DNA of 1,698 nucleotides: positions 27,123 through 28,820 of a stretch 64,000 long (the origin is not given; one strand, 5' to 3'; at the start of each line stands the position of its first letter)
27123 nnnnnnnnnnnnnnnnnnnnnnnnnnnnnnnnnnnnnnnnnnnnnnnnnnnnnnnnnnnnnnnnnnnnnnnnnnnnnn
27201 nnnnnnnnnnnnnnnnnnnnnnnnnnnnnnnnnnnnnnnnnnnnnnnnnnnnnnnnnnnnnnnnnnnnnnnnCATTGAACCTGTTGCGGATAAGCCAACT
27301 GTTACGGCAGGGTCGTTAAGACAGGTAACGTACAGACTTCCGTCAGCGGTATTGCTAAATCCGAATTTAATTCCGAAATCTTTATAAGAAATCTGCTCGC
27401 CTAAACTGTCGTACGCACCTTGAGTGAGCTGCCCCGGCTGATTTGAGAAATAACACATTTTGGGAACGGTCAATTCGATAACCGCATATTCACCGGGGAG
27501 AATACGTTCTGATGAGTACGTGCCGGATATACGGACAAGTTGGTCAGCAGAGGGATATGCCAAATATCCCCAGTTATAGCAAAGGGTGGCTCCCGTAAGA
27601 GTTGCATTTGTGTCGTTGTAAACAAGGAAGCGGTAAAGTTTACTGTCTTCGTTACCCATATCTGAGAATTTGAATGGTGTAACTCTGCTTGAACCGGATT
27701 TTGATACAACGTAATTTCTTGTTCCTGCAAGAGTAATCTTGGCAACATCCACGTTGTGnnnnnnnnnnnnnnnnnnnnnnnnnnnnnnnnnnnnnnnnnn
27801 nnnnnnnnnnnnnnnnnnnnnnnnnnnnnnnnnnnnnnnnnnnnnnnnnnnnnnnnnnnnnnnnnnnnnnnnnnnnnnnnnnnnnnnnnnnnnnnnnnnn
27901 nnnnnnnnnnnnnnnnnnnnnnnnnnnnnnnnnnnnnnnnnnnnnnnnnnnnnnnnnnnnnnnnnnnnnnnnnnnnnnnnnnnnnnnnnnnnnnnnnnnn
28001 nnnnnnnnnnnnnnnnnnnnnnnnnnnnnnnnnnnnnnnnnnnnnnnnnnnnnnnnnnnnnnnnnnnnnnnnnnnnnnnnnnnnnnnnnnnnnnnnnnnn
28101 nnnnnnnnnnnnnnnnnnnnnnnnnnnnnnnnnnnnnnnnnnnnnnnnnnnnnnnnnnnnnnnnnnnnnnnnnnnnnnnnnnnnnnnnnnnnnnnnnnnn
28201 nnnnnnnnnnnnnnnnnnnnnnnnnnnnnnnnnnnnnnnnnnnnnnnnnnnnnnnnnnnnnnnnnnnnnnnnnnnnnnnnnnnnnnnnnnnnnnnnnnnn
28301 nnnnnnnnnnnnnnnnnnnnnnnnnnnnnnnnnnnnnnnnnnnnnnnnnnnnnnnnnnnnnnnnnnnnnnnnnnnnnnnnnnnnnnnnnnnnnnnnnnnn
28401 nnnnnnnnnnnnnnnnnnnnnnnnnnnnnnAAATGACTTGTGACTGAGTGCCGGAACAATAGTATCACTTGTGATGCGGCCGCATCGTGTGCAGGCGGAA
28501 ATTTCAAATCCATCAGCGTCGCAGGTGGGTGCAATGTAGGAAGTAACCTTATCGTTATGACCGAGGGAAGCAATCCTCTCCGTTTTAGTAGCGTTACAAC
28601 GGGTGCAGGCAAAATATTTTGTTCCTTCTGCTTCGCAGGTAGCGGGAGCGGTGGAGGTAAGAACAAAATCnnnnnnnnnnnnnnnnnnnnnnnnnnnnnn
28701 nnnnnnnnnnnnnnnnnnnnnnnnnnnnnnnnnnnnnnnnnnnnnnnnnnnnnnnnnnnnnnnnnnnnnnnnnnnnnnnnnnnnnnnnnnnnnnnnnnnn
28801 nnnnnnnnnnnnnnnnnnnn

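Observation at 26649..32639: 1996-aa secreted enzyme: GH140/DUF4038-like barrel flanked by CBM-like domains, Cys-rich '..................' modules and four tandem C-terminal domains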

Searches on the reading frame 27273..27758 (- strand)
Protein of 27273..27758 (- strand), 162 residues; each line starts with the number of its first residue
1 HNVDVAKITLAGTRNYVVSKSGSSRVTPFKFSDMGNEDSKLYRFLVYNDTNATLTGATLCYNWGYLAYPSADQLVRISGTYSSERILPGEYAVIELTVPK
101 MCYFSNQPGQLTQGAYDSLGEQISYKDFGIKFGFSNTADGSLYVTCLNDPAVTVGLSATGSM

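Call 30: predict_structure(alignment_id=A2)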
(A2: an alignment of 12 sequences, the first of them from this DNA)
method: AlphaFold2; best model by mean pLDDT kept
length: 162 residues; sequences in the alignment: 12
mean_pLDDT: 90.9   pTM: 0.86
mean pLDDT of the five models: 90.9, 88.4, 87.6, 77.5, 75.6
residues with pLDDT >= 90: 116; 70-90: 42; 50-70: 3; < 50: 1
segments of 3 or more residues with pLDDT < 50: none
pLDDT, mean of each block of 10 residues (from residue 1): 79 86 88 94 97 96 90 90 97 98 91 79 95 95 95 89 70
secondary structure, 60 per line:
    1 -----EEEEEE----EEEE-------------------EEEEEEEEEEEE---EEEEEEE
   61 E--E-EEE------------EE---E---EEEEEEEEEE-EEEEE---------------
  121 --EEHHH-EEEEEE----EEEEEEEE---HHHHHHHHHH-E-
elements in order: E6-11 E16-19 E39-50 E54-61 E66-68 E90-99 E101-105 E129-134 E139-146 H150-159
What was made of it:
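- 27273..27758 (-): R3, residues 1628-1789. This is the copy that was modelled. Call 30 (pLDDT 90.9).
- The AF2 model is confident (pLDDT 90.9), a beta-sandwich plus a C-terminal helix (call 30).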

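Call 32: search_protein_representatives(alignment_id=A2)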
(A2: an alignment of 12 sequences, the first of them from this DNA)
Query: 12 sequences, 160 profile positions. Proteins with E-value up to 0.001 (for the whole library): 21; up to 1e-10: 17; up to 1e-30: 9. The best 21 are listed.
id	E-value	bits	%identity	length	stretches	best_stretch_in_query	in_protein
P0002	5.9e-199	669.6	-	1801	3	2-158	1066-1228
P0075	7.8e-126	432.0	-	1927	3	2-158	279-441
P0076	1.4e-86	304.4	-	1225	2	4-158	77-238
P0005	4.0e-65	234.6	-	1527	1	2-159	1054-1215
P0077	1.9e-63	229.1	-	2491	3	6-135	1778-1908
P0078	1.4e-60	219.8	-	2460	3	19-156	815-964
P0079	3.0e-45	170.0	-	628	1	5-157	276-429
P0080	6.5e-41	155.9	-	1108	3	18-155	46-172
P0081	4.5e-40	153.2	-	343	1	13-158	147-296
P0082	1.2e-30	122.6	-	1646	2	22-157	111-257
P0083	2.9e-25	105.1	-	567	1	15-155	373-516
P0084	6.3e-25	104.0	-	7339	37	35-121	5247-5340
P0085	2.6e-15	72.7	-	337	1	18-156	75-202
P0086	1.4e-13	67.1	-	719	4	3-157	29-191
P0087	1.3e-11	60.7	-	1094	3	24-153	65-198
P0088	4.1e-11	59.0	-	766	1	3-156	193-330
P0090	2.4e-06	43.6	-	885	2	25-152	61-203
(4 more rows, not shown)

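Call 33: search_protein_families(library=pfam, proteins=[P0075, P0076, P0077, P0078], max_evalue=0.0001)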
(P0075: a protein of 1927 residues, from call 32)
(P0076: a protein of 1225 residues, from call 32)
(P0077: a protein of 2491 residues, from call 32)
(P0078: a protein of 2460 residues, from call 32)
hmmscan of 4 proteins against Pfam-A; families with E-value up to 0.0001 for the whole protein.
P0075 (1927 aa): 2 families
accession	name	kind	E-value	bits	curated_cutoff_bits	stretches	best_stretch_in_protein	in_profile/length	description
PF13204.13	Apiosidase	-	6.4e-32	111.9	26.5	1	612-959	1-315/320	Apiosidase-like, catalytic domain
PF16586.11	DUF5060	-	3.1e-14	53.4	27.2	1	506-578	1-70/70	Domain of unknown function (DUF5060)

P0076 (1225 aa): 2 families
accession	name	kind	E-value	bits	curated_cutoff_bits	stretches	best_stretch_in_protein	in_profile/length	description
PF13204.13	Apiosidase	-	5.9e-31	108.7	26.5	1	400-746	2-315/320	Apiosidase-like, catalytic domain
PF16586.11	DUF5060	-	5.8e-17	62.1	27.2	1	299-364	3-69/70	Domain of unknown function (DUF5060)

P0077 (2491 aa): 6 families
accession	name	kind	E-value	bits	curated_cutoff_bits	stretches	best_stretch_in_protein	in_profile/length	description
PF13204.13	Apiosidase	-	3.5e-44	152.1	26.5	1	139-482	3-319/320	Apiosidase-like, catalytic domain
PF16586.11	DUF5060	-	7.2e-17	61.9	27.2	1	36-102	3-69/70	Domain of unknown function (DUF5060)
PF00404.24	Dockerin_1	-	9.7e-11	42.1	22.9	1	2422-2477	2-56/57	Dockerin type I domain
PF00754.31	F5_F8_type_C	-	9.1e-10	39.2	28.2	1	632-715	13-97/127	F5/8 type C domain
PF22633.2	F5_F8_type_C_2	-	3.6e-08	34.3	27.8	1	636-705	2-73/91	NedA-like, galactose-binding domain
PF12904.13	Collagen_bind_2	-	2.3e-05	24.6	22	0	501-581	15-91/92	Putative collagen-binding domain of a collagenase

P0078 (2460 aa): 6 families
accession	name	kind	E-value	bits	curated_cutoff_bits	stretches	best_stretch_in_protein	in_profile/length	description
PF13204.13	Apiosidase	-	5.2e-42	145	26.5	1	138-495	1-319/320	Apiosidase-like, catalytic domain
PF16586.11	DUF5060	-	1.7e-21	76.7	27.2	1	37-103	2-69/70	Domain of unknown function (DUF5060)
PF00404.24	Dockerin_1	-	2.1e-11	44.3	22.9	1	2389-2443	1-56/57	Dockerin type I domain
PF00754.31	F5_F8_type_C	-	5.2e-09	36.7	28.2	1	642-739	13-114/127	F5/8 type C domain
PF12904.13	Collagen_bind_2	-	7.2e-07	29.4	22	1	513-591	13-91/92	Putative collagen-binding domain of a collagenase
PF22633.2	F5_F8_type_C_2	-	2e-06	28.7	27.8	1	646-735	2-91/91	NedA-like, galactose-binding domain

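Call 34: search_protein_families(library=pfam, proteins=[P0079, P0080, P0081, P0082, P0083, P0085, P0086, P0087, P0088, P0090], max_evalue=0.0001)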
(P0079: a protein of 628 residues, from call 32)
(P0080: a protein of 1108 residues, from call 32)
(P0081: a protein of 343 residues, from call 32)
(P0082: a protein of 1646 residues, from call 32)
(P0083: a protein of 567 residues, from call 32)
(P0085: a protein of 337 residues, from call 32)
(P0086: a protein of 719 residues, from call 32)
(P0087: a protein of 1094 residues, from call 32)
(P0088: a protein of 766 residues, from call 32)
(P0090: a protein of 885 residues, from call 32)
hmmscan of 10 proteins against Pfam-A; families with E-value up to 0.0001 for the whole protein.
P0079 (628 aa): 0 families

P0080 (1108 aa): 3 families
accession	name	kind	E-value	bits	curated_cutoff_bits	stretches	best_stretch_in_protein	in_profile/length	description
PF13472.12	Lipase_GDSL_2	-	5.3e-17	63.3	32.9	1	645-830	1-176/178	GDSL-like Lipase/Acylhydrolase family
PF00657.28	Lipase_GDSL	-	1.3e-11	45.5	23.6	1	643-837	1-208/208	GDSL-like Lipase/Acylhydrolase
PF17996.7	CE2_N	-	4.3e-09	36.9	27.9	1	538-636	1-106/108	Carbohydrate esterase 2 N-terminal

P0081 (343 aa): 0 families

P0082 (1646 aa): 0 families

P0083 (567 aa): 0 families

P0085 (337 aa): 0 families

P0086 (719 aa): 0 families

P0087 (1094 aa): 0 families

P0088 (766 aa): 3 families
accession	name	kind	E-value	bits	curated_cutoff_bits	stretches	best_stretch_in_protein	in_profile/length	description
PF13472.12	Lipase_GDSL_2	-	9.9e-17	62.4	32.9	1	485-681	1-178/178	GDSL-like Lipase/Acylhydrolase family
PF00657.28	Lipase_GDSL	-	4.1e-14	53.7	23.6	1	483-685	1-207/208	GDSL-like Lipase/Acylhydrolase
PF17996.7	CE2_N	-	1.3e-06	28.9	27.9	1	385-476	2-106/108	Carbohydrate esterase 2 N-terminal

P0090 (885 aa): 0 families
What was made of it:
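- R accompanies only two enzyme types, unlike generic anchors, which accompany many (calls 33, 34).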

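Call 45: find_encoding_contigs(protein=P0075, flank=10000, max_places=2)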
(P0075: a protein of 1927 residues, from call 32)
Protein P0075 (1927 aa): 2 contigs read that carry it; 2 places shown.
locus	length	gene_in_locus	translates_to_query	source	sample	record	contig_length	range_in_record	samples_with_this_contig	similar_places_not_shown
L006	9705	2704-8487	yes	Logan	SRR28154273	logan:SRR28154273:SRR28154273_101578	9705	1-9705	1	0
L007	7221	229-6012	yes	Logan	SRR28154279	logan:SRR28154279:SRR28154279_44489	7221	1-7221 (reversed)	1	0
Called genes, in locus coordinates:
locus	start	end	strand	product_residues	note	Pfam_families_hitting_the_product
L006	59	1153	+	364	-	PF14307:Glyco_tran_WbsX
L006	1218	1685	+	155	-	PF04074:DUF386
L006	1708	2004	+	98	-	PF00936:BMC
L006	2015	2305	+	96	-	PF00936:BMC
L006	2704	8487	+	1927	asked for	PF16586:DUF5060, PF13204:Apiosidase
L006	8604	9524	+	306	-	PF09479:Flg_new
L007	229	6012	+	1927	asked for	PF16586:DUF5060, PF13204:Apiosidase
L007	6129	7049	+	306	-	PF09479:Flg_new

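Call 61: find_encoding_contigs(protein=P0078, flank=8000, max_places=2)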
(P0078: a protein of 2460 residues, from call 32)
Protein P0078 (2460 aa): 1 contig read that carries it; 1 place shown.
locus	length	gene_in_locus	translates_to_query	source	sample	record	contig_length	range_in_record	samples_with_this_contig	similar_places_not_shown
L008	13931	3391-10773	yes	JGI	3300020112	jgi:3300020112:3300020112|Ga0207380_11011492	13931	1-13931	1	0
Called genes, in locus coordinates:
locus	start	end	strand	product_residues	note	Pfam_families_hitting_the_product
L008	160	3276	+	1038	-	PF00963:Cohesin, PF13306:LRR_5, PF13855:LRR_8 (faint), PF13306:LRR_5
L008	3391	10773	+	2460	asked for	PF16586:DUF5060, PF13204:Apiosidase, PF12904:Collagen_bind_2 (weak), PF00754:F5_F8_type_C, PF22633:F5_F8_type_C_2 (weak), PF00404:Dockerin_1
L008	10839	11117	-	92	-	-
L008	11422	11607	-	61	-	-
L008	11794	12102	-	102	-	-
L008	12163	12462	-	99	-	-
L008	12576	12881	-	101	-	-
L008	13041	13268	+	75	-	-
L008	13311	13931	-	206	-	?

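Call 62: find_encoding_contigs(protein=P0080, flank=8000, max_places=2)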
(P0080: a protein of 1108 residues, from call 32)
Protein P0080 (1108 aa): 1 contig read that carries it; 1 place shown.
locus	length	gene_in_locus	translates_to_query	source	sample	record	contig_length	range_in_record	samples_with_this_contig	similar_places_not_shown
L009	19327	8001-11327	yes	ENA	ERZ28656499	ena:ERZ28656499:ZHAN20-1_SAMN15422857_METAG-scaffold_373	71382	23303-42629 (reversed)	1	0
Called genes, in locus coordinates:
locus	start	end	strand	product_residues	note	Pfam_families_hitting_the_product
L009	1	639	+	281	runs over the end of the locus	PF00528:BPD_transp_1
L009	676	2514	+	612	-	-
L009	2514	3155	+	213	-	PF04893:Yip1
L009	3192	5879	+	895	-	PF18952:DUF5696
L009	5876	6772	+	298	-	PF00528:BPD_transp_1 (weak)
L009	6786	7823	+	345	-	PF00528:BPD_transp_1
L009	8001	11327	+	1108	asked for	PF17996:CE2_N, PF00657:Lipase_GDSL, PF13472:Lipase_GDSL_2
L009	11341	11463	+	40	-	-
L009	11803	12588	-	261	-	PF18082:NAT_N, PF18164:GNAT_C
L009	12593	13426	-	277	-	PF04909:Amidohydro_2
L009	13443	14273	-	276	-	PF00561:Abhydrolase_1, PF12146:Hydrolase_4, PF12697:Abhydrolase_6, PF03096:Ndr, PF00561:Abhydrolase_1 (weak)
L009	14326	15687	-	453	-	PF04203:Sortase, PF08239:SH3_3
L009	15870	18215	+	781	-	PF00488:MutS_V, PF20297:MSSS, PF01713:Smr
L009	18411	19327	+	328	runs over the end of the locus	-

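Call 74: list_cluster_members(proteins=[P0075, P0076, P0077, P0078, P0080, P0082, P0084, P0086, P0087, P0088])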
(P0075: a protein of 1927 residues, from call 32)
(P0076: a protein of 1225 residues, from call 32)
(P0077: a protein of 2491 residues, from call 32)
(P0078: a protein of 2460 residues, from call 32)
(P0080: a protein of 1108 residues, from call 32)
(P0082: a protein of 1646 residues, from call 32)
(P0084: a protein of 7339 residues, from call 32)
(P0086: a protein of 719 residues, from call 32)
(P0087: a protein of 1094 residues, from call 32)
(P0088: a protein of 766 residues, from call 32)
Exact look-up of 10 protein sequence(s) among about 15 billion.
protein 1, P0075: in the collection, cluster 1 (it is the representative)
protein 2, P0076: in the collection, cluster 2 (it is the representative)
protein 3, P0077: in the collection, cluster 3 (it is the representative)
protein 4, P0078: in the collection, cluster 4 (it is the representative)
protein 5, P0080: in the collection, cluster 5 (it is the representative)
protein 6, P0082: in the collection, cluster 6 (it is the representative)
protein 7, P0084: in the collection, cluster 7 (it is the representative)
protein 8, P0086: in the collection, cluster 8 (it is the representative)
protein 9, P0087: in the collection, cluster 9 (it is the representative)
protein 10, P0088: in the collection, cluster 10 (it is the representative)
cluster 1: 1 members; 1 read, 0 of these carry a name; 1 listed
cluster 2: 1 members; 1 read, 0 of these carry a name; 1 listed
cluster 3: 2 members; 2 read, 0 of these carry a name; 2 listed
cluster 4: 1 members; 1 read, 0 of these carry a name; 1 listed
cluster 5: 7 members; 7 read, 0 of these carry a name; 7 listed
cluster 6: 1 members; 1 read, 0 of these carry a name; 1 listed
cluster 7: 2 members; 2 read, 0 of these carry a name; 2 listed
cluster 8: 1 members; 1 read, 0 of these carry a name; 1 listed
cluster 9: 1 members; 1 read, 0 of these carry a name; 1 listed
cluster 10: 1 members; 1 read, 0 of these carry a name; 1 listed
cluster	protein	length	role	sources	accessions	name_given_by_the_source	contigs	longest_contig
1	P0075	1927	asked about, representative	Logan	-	-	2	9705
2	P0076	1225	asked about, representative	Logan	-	-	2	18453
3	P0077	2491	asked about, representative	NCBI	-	-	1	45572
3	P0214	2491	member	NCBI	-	-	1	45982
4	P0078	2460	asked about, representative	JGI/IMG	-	-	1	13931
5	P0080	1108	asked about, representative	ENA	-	-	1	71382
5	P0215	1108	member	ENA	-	-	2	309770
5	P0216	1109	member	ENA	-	-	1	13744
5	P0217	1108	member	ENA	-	-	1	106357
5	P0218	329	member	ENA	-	-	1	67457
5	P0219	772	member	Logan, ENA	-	-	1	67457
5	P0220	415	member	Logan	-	-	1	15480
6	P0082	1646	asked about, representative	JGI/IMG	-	-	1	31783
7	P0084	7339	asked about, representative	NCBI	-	-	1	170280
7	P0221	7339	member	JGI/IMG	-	-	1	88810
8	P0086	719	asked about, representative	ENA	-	-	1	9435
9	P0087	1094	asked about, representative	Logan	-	-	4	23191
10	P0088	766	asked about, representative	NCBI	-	-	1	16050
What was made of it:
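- Tried and rejected: Names for R-domain carriers were not on record (call 74).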

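Call 83: search_solved_structures(query=A2, max_evalue=10)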
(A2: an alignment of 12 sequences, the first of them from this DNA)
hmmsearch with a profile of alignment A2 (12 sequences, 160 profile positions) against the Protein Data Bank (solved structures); distinct sequences matched with E-value up to 10: 4.
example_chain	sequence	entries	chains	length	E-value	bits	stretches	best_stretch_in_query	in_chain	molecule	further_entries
3s5q_A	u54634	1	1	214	0.084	15.7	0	103-148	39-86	Putative glycosylhydrolase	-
4qni_A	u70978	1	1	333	0.26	14.1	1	124-154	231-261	Uncharacterized protein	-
6mni_A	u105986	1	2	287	0.98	12.3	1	96-141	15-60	Methyl-accepting chemotaxis protein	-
1fcq_A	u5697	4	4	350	2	11.3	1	53-80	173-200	HYALURONOGLUCOSAMINIDASE | HYALURONONGLUCOSAMINIDASE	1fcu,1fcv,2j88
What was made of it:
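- On Any described CBM or Pfam family, for the R domain: Call 83: the best PDB sequence hit is E 0.084.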

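Call 84: search_protein_families(library=pfam, alignment_id=A2, max_evalue=1)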
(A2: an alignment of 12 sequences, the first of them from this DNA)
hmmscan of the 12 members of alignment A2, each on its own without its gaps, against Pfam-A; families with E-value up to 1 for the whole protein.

A. member 1, seq(162 aa): 0 families

B. families by the number of members that match (of 12 scanned): 2 families
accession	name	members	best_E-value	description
PF10539.14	Dev_Cell_Death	1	0.2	Development and cell death domain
PF21446.3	Gp34_trimer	1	0.57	Long-tail fiber proximal subunit, C-terminal, trimerization domain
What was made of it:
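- On Any described CBM or Pfam family, for the R domain: Call 84: no Pfam hit at E <= 0.1 for any of 12 copies.
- Closest known: Jelly-roll CBMs. Different: No sequence similarity to any Pfam family or PDB chain (calls 83, 84).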

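Call 86: fold_search(model_id=the predicted structure, library=pdb)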
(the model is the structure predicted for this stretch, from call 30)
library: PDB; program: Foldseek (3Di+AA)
matches with E <= 10: 1435; with E <= 0.001: 0
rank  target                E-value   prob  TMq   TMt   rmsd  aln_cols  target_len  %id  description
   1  1mec_3                7.6e-03  0.69  0.32  0.25  10.3       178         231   11  CONFORMATIONAL VARIABILITY OF A PICORNAVIRUS CAPSID: PH-DEPENDENT STRUCTURAL CHANGES OF MENGO VIRUS RELATED TO ITS HOS (released 1994-01-31)
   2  7vrp_A                1.1e-02  0.47  0.28  0.14  13.0       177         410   16  Structure of infectious bursal disease virus Gx strain (released 2022-03-30)
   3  6r3m_A                1.2e-02  0.63  0.31  0.29  11.9       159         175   11  Family 11 Carbohydrate-Binding Module from Clostridium thermocellum in complex with beta-1,3-1,4-mixed-linked tetrasac (released 2020-02-05)
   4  1v0a                  1.3e-02  0.66  0.31  0.30  11.9       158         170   12  Family 11 Carbohydrate-Binding Module of cellulosomal cellulase Lic26A-Cel5E of Clostridium thermocellum (released 2005-01-12)
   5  6ilj_C                1.7e-02  0.47  0.31  0.24   9.6       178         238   10  Cryo-EM structure of Echovirus 6 complexed with its attachment receptor CD55 at PH 5.5 (released 2019-05-15)
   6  6wds_C                1.8e-02  0.41  0.28  0.22  12.6       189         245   11  Enterovirus D68 in complex with human monoclonal antibody EV68-159 (released 2020-07-15)
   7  8b9f_C                2.1e-02  0.41  0.29  0.25  11.5       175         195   11  Structure of Echovirus 11 complexed with DAF (CD55) calculated from symmetry expansion (released 2022-12-07)
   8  3afg_B                2.3e-02  0.66  0.27  0.11   8.0       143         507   11  Crystal structure of ProN-Tk-SP from Thermococcus kodakaraensis (released 2010-08-04)
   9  2mev_3                2.3e-02  0.60  0.34  0.27  10.2       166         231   14  STRUCTURAL REFINEMENT AND ANALYSIS OF MENGO VIRUS (released 1990-01-15)
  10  3afg_A                2.3e-02  0.15  0.17  0.07  14.5       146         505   14  Crystal structure of ProN-Tk-SP from Thermococcus kodakaraensis (released 2010-08-04)
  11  4rhv_3                2.4e-02  0.30  0.25  0.19  11.1       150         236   13  THE USE OF MOLECULAR-REPLACEMENT PHASES FOR THE REFINEMENT OF THE HUMAN RHINOVIRUS 14 STRUCTURE (released 1988-04-16)
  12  6acu_C                2.7e-02  0.33  0.28  0.21  12.2       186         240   11  The structure of CVA10 virus mature virion (released 2018-11-21)
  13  1fmd_1                2.9e-02  0.41  0.29  0.26  11.2       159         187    9  THE STRUCTURE AND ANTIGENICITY OF A TYPE C FOOT-AND-MOUTH DISEASE VIRUS (released 1994-08-31)
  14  6r31_A                3.3e-02  0.47  0.32  0.30  12.0       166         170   11  Family 11 Carbohydrate-Binding Module from Clostridium thermocellum in complex with beta-1,3-1,4-mixed-linked tetrasac (released 2020-02-05)
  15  3vbf_C                3.5e-02  0.63  0.35  0.26   9.3       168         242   10  Crystal structure of formaldehyde treated human Enterovirus 71 (space group I23) (released 2012-02-29)
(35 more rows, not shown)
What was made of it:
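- Closest known: Jelly-roll CBMs. Different: Foldseek TM <= 0.37 (call 86).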

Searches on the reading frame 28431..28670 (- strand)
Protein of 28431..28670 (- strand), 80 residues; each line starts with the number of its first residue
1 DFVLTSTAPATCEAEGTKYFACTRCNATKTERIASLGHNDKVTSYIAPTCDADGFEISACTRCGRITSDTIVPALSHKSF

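Call 68: find_homologous_proteins(query=A6, max_evalue=0.00001)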
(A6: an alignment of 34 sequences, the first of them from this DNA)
Query A6 (34 sequences) (80 aa, profile of the alignment): 417 proteins with E <= 0.00001 among 1360 candidates; the best 120 are listed.
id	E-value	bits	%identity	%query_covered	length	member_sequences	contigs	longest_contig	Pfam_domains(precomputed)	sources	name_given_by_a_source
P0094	3.5e-47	176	39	96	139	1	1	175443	PF07874.18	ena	-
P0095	2.6e-46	173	33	89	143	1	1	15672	-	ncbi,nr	ncbi:MAG: hypothetical protein LUI01_01055, partial [Firmicutes bacterium]|nr:hypothetical protein [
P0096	4.9e-46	172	31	84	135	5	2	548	-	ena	-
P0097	3.9e-45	169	38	84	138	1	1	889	-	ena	-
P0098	1.3e-44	168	40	78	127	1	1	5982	-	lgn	-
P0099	4.0e-44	166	35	89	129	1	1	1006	-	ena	-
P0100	8.9e-44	165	30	84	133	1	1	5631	-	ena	-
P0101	4.0e-41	157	35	64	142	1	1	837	PF26237.1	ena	-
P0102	4.1e-37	144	33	96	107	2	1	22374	-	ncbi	-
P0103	5.6e-34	134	31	96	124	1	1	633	-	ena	-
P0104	1.7e-32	129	29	96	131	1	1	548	-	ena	-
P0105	3.3e-32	128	41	96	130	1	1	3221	-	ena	-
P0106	6.5e-32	127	37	98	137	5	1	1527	-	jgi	jgi:hypothetical protein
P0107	9.3e-32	127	38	95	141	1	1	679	-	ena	-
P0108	4.2e-31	124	38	69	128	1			-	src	-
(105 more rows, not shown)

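Call 72: predict_structure(alignment_id=A6)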
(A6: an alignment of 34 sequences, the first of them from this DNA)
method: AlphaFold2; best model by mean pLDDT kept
length: 80 residues; sequences in the alignment: 34
mean_pLDDT: 94.6   pTM: 0.64
mean pLDDT of the five models: 94.6, 94.2, 93.8, 93.6, 93.4
residues with pLDDT >= 90: 75; 70-90: 1; 50-70: 4; < 50: 0
segments of 3 or more residues with pLDDT < 50: none
pLDDT, mean of each block of 10 residues (from residue 1): 98 98 98 97 96 96 95 79
secondary structure, 60 per line:
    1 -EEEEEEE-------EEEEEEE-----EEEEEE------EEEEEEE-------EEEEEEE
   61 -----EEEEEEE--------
elements in order: E2-8 E16-22 E28-33 E40-46 E54-60 E66-72
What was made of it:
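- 28440..28850 (-): Zinc-unit array B, residues 1264-1400. Four units. Call 72 (AF2 model of residues 1325-1403, pLDDT 94.6).
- On IgAse-type ZBD zinc units: Call 72: the AF2 model has pLDDT 94.6, with three strands per unit.
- The two-unit AF2 model has pLDDT 94.6, with three strands per unit (call 72).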
